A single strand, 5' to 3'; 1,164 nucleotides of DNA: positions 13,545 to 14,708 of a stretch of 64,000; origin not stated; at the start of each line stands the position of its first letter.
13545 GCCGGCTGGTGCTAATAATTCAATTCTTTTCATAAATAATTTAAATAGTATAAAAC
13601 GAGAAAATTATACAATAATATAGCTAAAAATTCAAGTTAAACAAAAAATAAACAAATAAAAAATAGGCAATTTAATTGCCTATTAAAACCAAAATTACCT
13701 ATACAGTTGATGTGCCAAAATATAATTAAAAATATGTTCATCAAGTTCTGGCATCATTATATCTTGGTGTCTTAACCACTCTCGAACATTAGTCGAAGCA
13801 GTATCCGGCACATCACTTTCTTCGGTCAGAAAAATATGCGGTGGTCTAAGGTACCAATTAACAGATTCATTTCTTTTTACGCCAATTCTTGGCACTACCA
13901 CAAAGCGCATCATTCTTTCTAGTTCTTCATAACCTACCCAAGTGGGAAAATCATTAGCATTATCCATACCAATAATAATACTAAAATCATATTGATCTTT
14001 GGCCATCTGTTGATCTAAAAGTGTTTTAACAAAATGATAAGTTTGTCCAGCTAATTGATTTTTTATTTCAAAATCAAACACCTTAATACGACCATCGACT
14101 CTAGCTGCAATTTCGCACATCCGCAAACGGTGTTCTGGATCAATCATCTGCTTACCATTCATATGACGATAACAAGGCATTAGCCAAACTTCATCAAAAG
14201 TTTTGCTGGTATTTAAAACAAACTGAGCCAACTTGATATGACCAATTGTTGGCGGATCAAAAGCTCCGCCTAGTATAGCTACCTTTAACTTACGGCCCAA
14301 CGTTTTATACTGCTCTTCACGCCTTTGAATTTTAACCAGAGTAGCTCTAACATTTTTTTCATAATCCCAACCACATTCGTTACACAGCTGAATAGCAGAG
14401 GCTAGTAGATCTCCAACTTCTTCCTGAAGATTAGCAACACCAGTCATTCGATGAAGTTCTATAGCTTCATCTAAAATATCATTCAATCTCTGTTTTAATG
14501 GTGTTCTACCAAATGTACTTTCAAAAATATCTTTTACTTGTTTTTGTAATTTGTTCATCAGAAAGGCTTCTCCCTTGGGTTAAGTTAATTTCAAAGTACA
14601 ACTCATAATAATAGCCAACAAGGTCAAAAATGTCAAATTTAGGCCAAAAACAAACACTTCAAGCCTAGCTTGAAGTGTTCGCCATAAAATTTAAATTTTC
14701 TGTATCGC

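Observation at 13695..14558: MazG-like NTP pyrophosphohydrolase domain fused to NadD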

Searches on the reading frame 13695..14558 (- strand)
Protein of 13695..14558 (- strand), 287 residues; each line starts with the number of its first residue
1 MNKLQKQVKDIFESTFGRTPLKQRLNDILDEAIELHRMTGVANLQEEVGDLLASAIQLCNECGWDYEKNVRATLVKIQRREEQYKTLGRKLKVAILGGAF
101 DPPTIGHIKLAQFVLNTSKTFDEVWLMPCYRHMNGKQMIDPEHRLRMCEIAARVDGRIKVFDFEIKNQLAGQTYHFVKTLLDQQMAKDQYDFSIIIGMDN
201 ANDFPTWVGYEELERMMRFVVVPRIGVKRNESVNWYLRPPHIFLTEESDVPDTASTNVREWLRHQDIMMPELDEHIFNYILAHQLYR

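Call 3: search_protein_families(library=pfam, proteins=[window:13695-14558:-], max_evalue=1)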
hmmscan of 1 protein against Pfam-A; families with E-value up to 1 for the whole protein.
window:13695-14558:- (287 aa): 5 families
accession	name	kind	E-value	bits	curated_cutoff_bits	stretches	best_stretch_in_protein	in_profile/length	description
PF01467.32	CTP_transf_like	-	6.7e-15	55.9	21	1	95-260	1-132/133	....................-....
PF03819.22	MazG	-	4.8e-05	24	22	1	32-82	17-71/74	MazG nucleotide pyrophosphohydrolase domain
PF12643.12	MazG-like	-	0.0046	17.6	27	1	26-79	16-68/85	MazG-like family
PF07875.18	Coat_F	-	0.077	13.7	25.7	0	252-286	26-60/63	Coat F domain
PF20951.2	Flu_PB2_6th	-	0.16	12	25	0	158-198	47-87/150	Influenza RNA polymerase PB2 6th domain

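Call 4: search_protein_families(library=ncbifam, proteins=[window:13695-14558:-], max_evalue=1)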
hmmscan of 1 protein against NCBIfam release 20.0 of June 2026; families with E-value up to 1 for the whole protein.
window:13695-14558:- (287 aa): 16 families
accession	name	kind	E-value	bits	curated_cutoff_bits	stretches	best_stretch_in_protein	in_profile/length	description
TIGR00482.1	TIGR00482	equivalog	1.4e-30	106.7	112.45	1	95-286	1-194/194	nicotinate (nicotinamide) nucleotide adenylyltransferase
NF005519.0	PRK07152.1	equivalog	1.6e-26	93.1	315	1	92-286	2-184/361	nicotinate-nucleotide adenylyltransferase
NF000841.0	PRK00071.1-4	equivalog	2.9e-25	89.2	197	1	90-287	6-193/194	nicotinate-nucleotide adenylyltransferase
NF000840.1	PRK00071.1-3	equivalog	1.4e-24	86.7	150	1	89-287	4-199/201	nicotinate-nucleotide adenylyltransferase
NF006479.0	PRK08887.1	equivalog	3.6e-16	59.5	164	1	92-224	3-133/174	nicotinate-nicotinamide nucleotide adenylyltransferase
NF000839.0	PRK00071.1-1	equivalog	5e-16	59.3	187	1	92-286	7-215/219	nicotinate-nucleotide adenylyltransferase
NF005410.0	PRK06973.1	equivalog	1.4e-15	57.2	214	1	78-223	9-155/243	nicotinate-nucleotide adenylyltransferase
NF000842.0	PRK00071.2-1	equivalog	5.2e-13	49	167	1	92-287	3-185/191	nicotinate-nucleotide adenylyltransferase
NF000843.0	PRK00071.2-2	equivalog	1.8e-12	47.2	240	1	85-229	6-146/212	nicotinate-nucleotide adenylyltransferase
NF000845.0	PRK00071.2-4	equivalog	2.2e-11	43.6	210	1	89-228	6-141/197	nicotinate-nucleotide adenylyltransferase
NF000846.0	PRK00071.2-5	equivalog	2.3e-07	30.5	329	1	89-224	17-148/210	nicotinate-nucleotide adenylyltransferase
TIGR00125.1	cyt_tran_rel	domain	3.5e-06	27.1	27.7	1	93-153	1-61/65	adenylyltransferase/cytidyltransferase family protein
TIGR01510.1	coaD_prev_kdtB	equivalog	8.6e-06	25.9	103.3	1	94-163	2-67/155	pantetheine-phosphate adenylyltransferase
NF007113.1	PRK09562.1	equivalog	0.00068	19.4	208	1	17-82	155-220/251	nucleoside triphosphate pyrophosphohydrolase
NF006886.1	PRK09376.1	equivalog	0.06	12.1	315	1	67-121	196-250/413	transcription termination factor Rho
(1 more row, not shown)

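Call 5: search_solved_structures(query=window:13695-14558:-, max_evalue=1, show_alignments=3)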
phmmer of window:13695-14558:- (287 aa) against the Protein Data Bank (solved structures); distinct sequences matched with E-value up to 1: 40.
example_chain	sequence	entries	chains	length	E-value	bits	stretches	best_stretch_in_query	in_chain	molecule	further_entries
8aih_A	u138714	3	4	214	1.3e-17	67.3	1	74-231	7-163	Probable nicotinate-nucleotide adenylyltransferase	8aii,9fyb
1kam_A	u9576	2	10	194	1.3e-15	60.7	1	89-264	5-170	NICOTINATE-NUCLEOTIDE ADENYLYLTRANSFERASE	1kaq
3hfj_A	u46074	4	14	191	9.3e-15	57.9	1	90-245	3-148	Nicotinate (Nicotinamide) nucleotide adenylyltransferase | nicotinate-nucleotide adenylyltransferase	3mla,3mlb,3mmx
2qtr_A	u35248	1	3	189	1.7e-14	57.1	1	92-245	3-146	Probable nicotinate-nucleotide adenylyltransferase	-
2qtm_A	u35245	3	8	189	1.7e-14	57.1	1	92-245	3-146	Nicotinate (Nicotinamide) nucleotide adenylyltransferase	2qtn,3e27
3dv2_A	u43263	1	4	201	2e-14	56.8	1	92-244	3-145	Nicotinate (Nicotinamide) nucleotide adenylyltransferase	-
4s1o_A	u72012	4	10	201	2.8e-11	46.5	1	87-237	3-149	Probable nicotinate-nucleotide adenylyltransferase | Nicotinate-nucleotide adenylyltransferase | nicotinate mononucleotide adenylyltransferase NadD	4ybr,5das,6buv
4x0e_A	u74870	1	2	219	9.3e-11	44.8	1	92-237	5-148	Probable nicotinate-nucleotide adenylyltransferase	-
5db4_A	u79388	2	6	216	2e-10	43.7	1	90-286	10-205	Nicotinate-nucleotide adenylyltransferase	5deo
4ymi_A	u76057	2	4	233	2.1e-10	43.6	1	90-286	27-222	Probable nicotinate-nucleotide adenylyltransferase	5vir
2h29_A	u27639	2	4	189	2.3e-10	43.5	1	92-230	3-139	Probable nicotinate-nucleotide adenylyltransferase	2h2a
4rpi_A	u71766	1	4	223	7.4e-09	38.6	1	89-237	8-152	nicotinate-nucleotide adenylyltransferase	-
3h05_A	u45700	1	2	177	1.1e-07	34.7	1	92-223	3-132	uncharacterized protein VPA0413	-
5llt_A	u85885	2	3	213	1.8e-07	34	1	92-265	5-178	Nicotinate-nucleotide adenylyltransferase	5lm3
1yul_A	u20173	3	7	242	3.5e-07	33.1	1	92-224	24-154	Probable nicotinate-nucleotide adenylyltransferase | 'Probable nicotinate-nucleotide adenylyltransferase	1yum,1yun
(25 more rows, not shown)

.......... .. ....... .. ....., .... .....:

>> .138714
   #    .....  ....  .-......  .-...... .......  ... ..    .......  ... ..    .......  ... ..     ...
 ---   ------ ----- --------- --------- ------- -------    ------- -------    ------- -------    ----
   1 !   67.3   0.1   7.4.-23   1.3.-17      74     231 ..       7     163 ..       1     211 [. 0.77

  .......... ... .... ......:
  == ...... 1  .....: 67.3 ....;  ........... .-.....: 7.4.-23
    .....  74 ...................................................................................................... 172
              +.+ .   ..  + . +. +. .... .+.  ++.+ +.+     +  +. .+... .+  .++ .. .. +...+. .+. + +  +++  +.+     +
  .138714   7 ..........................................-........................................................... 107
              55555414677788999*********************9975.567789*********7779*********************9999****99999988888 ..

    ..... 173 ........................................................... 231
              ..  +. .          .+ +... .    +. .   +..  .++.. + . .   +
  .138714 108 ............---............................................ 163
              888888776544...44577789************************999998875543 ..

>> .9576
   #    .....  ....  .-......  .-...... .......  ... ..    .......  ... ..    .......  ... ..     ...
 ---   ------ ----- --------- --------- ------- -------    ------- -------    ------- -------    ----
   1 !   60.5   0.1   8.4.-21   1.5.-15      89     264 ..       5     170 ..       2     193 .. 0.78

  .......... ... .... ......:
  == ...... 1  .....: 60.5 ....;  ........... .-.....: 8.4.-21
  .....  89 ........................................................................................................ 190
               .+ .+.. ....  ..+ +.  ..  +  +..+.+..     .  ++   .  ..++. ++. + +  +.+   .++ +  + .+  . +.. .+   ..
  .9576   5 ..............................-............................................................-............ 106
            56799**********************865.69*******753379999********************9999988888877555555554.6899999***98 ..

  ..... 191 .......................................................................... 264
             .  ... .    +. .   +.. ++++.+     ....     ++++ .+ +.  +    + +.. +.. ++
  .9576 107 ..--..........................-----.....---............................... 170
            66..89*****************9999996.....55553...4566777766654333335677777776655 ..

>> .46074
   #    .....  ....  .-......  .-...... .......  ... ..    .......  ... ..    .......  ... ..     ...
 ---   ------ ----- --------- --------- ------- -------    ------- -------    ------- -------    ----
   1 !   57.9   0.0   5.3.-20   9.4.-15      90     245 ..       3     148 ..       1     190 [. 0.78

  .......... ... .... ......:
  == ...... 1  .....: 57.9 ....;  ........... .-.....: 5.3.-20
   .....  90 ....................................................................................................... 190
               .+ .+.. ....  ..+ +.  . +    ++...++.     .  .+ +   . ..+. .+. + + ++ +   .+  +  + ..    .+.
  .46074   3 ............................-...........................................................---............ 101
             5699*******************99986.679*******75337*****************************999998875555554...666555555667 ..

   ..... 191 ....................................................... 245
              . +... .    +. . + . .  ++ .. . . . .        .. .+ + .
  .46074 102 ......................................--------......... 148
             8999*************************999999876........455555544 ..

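Call 6: find_homologous_proteins(query=window:13695-14558:-)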
Query window:13695-14558:- (287 aa): 849 proteins with E <= 0.001 among 1538 candidates; the best 120 are listed.
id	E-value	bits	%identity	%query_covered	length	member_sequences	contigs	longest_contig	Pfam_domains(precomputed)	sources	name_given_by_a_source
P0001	1.4e-194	663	100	100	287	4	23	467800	PF01467.33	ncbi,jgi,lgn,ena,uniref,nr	ncbi:hypothetical protein GW933_03290 [Candidatus Falkowbacteria bacterium]|uniref:Probable nicotina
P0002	8.6e-139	480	72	99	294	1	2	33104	PF01467.33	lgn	-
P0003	4.7e-136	471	70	100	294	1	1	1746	PF03819.23,PF01467.33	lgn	-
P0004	6.7e-134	464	70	99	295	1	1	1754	PF03819.23,PF01467.33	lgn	-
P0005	1.4e-133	463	69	99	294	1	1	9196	PF03819.23,PF01467.33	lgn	-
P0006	3.2e-119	416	63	100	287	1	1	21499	PF03819.23,PF01467.33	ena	-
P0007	5.2e-116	405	61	99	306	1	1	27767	PF01467.33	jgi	-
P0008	2.3e-115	403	61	100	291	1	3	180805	PF03819.23,PF01467.33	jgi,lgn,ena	-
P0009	2.3e-114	400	62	99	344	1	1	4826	PF03819.23,PF01467.33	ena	-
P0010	2.7e-113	396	61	100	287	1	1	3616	PF03819.23,PF01467.33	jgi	jgi:nicotinate-nucleotide adenylyltransferase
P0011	3.4e-113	396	60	100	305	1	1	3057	PF03819.23,PF01467.33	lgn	-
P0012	4.3e-112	392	61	100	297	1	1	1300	PF03819.23,PF01467.33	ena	-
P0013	5.9e-112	392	59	100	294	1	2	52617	PF03819.23,PF01467.33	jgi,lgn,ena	-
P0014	6.5e-112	392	61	100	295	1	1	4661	PF03819.23,PF01467.33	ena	-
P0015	1.1e-111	391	65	91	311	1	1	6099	PF03819.23,PF01467.33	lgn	-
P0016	1.3e-111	391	60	100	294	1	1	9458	PF03819.23,PF01467.33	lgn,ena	-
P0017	2.1e-111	390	58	100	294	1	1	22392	PF03819.23,PF01467.33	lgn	-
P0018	3.6e-111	389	59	99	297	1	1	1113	PF03819.23,PF01467.33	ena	-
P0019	5.6e-111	388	58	100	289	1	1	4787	PF03819.23,PF01467.33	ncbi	-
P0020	4.0e-110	386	60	100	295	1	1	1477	PF03819.23,PF01467.33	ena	-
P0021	8.3e-110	385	58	100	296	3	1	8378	PF03819.23,PF01467.33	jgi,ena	-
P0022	9.0e-110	385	58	100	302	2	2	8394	PF01467.33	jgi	jgi:nicotinate-nucleotide adenylyltransferase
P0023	1.2e-109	384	58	99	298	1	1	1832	PF03819.23,PF01467.33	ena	-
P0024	2.4e-109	383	67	90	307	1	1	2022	PF01467.33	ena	-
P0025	3.4e-109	383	60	100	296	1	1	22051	PF03819.23,PF01467.33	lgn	-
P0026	5.1e-109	382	57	99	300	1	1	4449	PF03819.23,PF01467.33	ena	-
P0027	6.7e-109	382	59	100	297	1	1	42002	PF03819.23,PF01467.33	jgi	jgi:nicotinate (nicotinamide) nucleotide adenylyltransferase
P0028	1.4e-108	381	60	99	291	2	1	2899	PF03819.23,PF01467.33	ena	-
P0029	2.0e-108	380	57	100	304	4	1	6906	PF03819.23,PF01467.33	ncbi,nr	ncbi:hypothetical protein D4R86_05145 [bacterium]|nr:MAG: hypothetical protein D4R86_05145 [bacteriu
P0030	2.1e-108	380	58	99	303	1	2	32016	PF01467.33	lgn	-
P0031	2.7e-108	380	57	99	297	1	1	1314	PF03819.23,PF01467.33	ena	-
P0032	4.0e-108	379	57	100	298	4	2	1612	PF03819.23,PF01467.33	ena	-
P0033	4.8e-108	379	64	90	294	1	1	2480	PF03819.23,PF01467.33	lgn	-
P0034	6.0e-108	379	58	100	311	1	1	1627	PF01467.33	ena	-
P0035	7.9e-108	378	55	100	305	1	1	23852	PF03819.23,PF01467.33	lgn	-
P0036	1.9e-107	377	58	100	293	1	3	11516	PF01467.33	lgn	-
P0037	2.2e-107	377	56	100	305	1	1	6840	PF01467.33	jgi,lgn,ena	-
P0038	2.3e-107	377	60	99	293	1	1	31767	PF03819.23,PF01467.33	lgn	-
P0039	2.7e-107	376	56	99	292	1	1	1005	PF01467.33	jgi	jgi:nicotinate-nucleotide adenylyltransferase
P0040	3.0e-107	376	54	100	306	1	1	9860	PF03819.23,PF01467.33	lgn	-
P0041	3.1e-107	376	57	100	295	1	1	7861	PF03819.23,PF01467.33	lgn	-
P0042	7.2e-107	375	58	100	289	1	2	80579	PF03819.23,PF01467.33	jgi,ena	jgi:nicotinate-nucleotide adenylyltransferase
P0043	1.1e-106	374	58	100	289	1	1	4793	PF03819.23,PF01467.33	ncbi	-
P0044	1.3e-106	374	58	100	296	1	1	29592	PF01467.33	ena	-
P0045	1.6e-106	374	57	99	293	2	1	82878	PF01467.33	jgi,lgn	-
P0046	1.7e-106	374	56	100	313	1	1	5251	PF03819.23,PF01467.33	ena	-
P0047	2.6e-106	373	59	100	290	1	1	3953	PF03819.23,PF01467.33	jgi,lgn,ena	-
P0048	2.6e-106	373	59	100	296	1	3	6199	PF03819.23,PF01467.33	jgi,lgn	jgi:nicotinate-nucleotide adenylyltransferase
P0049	3.1e-106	373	57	100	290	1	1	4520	PF03819.23,PF01467.33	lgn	-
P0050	3.7e-106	373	58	97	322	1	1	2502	PF01467.33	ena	-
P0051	4.6e-106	372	59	99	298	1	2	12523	PF01467.33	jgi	jgi:nicotinate-nucleotide adenylyltransferase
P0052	5.3e-106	372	59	100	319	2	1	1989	PF01467.33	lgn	-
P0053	5.5e-106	372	57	100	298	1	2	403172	PF01467.33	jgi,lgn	jgi:nicotinate-nucleotide adenylyltransferase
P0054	9.2e-106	371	62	91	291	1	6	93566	PF01467.33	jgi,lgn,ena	jgi:nicotinate-nucleotide adenylyltransferase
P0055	9.7e-106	371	60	92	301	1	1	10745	PF01467.33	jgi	jgi:nicotinate-nucleotide adenylyltransferase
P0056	1.1e-105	371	58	100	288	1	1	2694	PF03819.23,PF01467.33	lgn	-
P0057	1.3e-105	371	56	100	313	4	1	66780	PF03819.23,PF01467.33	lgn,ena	-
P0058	1.6e-105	371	57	100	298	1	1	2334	PF03819.23,PF01467.33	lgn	-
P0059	1.8e-105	370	57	99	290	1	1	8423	PF03819.23,PF01467.33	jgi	jgi:nicotinate-nucleotide adenylyltransferase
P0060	1.9e-105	370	59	100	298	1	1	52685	PF01467.33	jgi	jgi:nicotinate-nucleotide adenylyltransferase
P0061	2.0e-105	370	59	100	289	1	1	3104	PF03819.23,PF01467.33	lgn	-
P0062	2.1e-105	370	57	100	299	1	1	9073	PF03819.23,PF01467.33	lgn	-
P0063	2.1e-105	370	58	99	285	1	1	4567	PF03819.23,PF01467.33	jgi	jgi:nicotinate (nicotinamide) nucleotide adenylyltransferase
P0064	2.2e-105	370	58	100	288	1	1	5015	PF03819.23,PF01467.33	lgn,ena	-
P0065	2.8e-105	370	57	100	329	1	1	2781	PF01467.33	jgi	-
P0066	3.2e-105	370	59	100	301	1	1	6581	PF03819.23,PF01467.33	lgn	-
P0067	3.4e-105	370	58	99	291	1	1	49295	PF01467.33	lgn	-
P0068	3.7e-105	369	62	91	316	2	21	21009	PF03819.23,PF01467.33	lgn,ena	-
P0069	3.7e-105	369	59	99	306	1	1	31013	PF03819.23,PF01467.33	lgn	-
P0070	4.1e-105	369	54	99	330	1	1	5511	PF03819.23,PF01467.33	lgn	-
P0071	5.6e-105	369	59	100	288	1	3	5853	PF03819.23,PF01467.33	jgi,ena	-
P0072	7.5e-105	368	59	99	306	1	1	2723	PF01467.33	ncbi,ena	-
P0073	1.2e-104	368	58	100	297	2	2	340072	PF01467.33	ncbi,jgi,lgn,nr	ncbi:MAG: nicotinate (nicotinamide) nucleotide adenylyltransferase [Proteobacteria bacterium]|jgi:ni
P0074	1.3e-104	368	59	100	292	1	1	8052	PF01467.33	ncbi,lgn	-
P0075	2.0e-104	367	57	99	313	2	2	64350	PF03819.23,PF01467.33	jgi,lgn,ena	-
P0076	3.1e-104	366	56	100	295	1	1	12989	PF01467.33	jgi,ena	-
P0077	3.1e-104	366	56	100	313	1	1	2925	PF03819.23,PF01467.33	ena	-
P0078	3.6e-104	366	58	100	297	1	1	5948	PF01467.33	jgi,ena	-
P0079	3.7e-104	366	54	99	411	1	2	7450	PF03819.23,PF01467.33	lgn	-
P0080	5.2e-104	366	59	100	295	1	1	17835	PF03819.23,PF01467.33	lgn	-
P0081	5.8e-104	365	63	90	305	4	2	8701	PF01467.33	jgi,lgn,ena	-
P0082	7.1e-104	365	59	96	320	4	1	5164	PF03819.23,PF01467.33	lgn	-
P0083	8.8e-104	365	56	100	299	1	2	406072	PF03819.23,PF01467.33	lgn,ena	-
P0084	1.1e-103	365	57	98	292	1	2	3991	PF03819.23,PF01467.33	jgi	jgi:nicotinate-nucleotide adenylyltransferase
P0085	1.5e-103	364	57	100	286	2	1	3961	PF03819.23,PF01467.33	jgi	jgi:nicotinate-nucleotide adenylyltransferase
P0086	1.6e-103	364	58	100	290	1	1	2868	PF01467.33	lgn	-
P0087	1.7e-103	364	56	99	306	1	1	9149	PF03819.23,PF01467.33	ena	-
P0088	2.2e-103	364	58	99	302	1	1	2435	PF03819.23,PF01467.33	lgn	-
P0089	3.1e-103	363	52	100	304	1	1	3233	PF03819.23,PF01467.33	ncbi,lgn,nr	ncbi:MAG: putative nicotinate-nucleotide adenylyltransferase [Promethearchaeota archaeon]|nr:MAG: pu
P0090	4.2e-103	363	56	100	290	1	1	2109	PF01467.33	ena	-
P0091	6.6e-103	362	57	99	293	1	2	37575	PF03819.23,PF01467.33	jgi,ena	-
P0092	6.7e-103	362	56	99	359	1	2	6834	PF01467.33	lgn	-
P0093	8.3e-103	362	56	100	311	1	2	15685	PF03819.23,PF01467.33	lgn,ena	-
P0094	8.5e-103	362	58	99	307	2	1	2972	PF03819.23,PF01467.33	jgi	jgi:nicotinate-nucleotide adenylyltransferase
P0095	1.2e-102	361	57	99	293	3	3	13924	PF03819.23,PF01467.33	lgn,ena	-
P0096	1.2e-102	361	54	100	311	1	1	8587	PF03819.23,PF01467.33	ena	-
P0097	1.3e-102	361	54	100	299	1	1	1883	PF03819.23,PF01467.33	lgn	-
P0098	1.5e-102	361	56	100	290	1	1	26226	PF01467.33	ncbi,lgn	-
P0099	1.8e-102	361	57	99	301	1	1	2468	PF03819.23,PF01467.33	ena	-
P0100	2.4e-102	360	56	100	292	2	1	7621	PF03819.23,PF01467.33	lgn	-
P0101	2.5e-102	360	58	99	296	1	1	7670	PF01467.33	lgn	-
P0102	2.8e-102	360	57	99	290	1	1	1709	PF03819.23,PF01467.33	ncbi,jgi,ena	jgi:nicotinate-nucleotide adenylyltransferase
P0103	3.0e-102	360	56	99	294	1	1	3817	PF03819.23,PF01467.33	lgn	-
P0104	3.1e-102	360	57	99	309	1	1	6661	PF01467.33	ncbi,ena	-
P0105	3.6e-102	360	52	99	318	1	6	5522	PF01467.33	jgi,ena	-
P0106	3.9e-102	359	56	100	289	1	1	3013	PF03819.23,PF01467.33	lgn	-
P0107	5.1e-102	359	55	100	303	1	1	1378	PF03819.23,PF01467.33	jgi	jgi:nicotinate-nucleotide adenylyltransferase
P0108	5.3e-102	359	56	100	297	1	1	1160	PF03819.23,PF01467.33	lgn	-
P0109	5.4e-102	359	55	100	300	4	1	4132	PF03819.23,PF01467.33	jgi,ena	-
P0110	6.3e-102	359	57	100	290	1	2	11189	PF03819.23,PF01467.33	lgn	-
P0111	7.9e-102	358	58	100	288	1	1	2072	PF03819.23,PF01467.33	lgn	-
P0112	8.6e-102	358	54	99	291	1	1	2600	PF01467.33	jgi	jgi:nicotinate-nucleotide adenylyltransferase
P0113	1.0e-101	358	58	98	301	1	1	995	PF01467.33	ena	-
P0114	1.0e-101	358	57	100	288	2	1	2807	PF03819.23,PF01467.33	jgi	-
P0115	1.0e-101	358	58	100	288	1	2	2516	PF03819.23,PF01467.33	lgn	-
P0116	1.3e-101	358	57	100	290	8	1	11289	PF03819.23,PF01467.33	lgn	-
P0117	1.4e-101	358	58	99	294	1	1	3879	PF01467.33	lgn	-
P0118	1.5e-101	358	56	100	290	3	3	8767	PF03819.23,PF01467.33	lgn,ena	-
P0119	1.5e-101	358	55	99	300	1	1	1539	PF03819.23,PF01467.33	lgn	-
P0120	1.8e-101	357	62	91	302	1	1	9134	PF01467.33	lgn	-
